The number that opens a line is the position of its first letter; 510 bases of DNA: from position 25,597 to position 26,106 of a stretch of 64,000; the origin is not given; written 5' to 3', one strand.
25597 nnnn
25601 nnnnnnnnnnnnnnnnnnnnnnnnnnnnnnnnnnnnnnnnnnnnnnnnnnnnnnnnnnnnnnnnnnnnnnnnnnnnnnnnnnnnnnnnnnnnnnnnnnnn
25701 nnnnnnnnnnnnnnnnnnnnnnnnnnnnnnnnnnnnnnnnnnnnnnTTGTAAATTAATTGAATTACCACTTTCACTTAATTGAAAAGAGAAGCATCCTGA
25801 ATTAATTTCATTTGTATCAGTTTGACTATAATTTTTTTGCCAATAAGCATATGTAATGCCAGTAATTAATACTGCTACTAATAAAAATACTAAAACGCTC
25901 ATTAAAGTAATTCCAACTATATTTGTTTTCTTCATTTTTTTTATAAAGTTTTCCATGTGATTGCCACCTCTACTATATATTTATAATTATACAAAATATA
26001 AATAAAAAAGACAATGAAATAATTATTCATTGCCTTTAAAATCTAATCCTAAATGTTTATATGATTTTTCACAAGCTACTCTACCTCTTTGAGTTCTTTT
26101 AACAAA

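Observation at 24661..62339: A dispersed family of three TasA/camelysin-like secreted proteins with SipW-cognate-type signals, each inserted into a conserved housekeeping operon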

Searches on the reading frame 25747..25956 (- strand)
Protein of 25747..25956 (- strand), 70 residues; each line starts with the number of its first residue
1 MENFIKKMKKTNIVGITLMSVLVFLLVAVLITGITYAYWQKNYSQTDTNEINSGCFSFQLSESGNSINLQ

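Call 75: search_protein_families(library=ncbifam, max_evalue=10, proteins=[window:25747-25956:-])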
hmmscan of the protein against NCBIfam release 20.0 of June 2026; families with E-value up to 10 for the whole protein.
seq(70 aa): 6 families
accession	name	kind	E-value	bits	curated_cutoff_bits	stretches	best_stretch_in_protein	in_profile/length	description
NF045937.1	MSC_0624_12TM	equivalog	0.0023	16.6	70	1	2-58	197-253/445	MSC_0624 family F1-like ATPase-associated membrane protein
TIGR04273.1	Y_sulf_Ax21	equivalog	0.047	13.7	250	1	16-59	3-44/186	OmpO family porin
TIGR04088.1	cognate_SipW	domain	0.058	13.6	19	1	22-39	2-19/34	SipW-dependent-type signal peptide-containing protein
NF007800.0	PRK10506.1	equivalog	0.075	12.9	158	1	11-46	6-41/163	prepilin peptidase-dependent protein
NF042931.1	SAG1386_EF1546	equivalog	0.085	12.9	80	1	8-50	23-65/158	SAG1386/EF1546 family surface-associated protein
NF010405.0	PRK13831.1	subfamily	0.13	11.1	386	1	6-44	17-55/433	IncP-type conjugal transfer protein TrbI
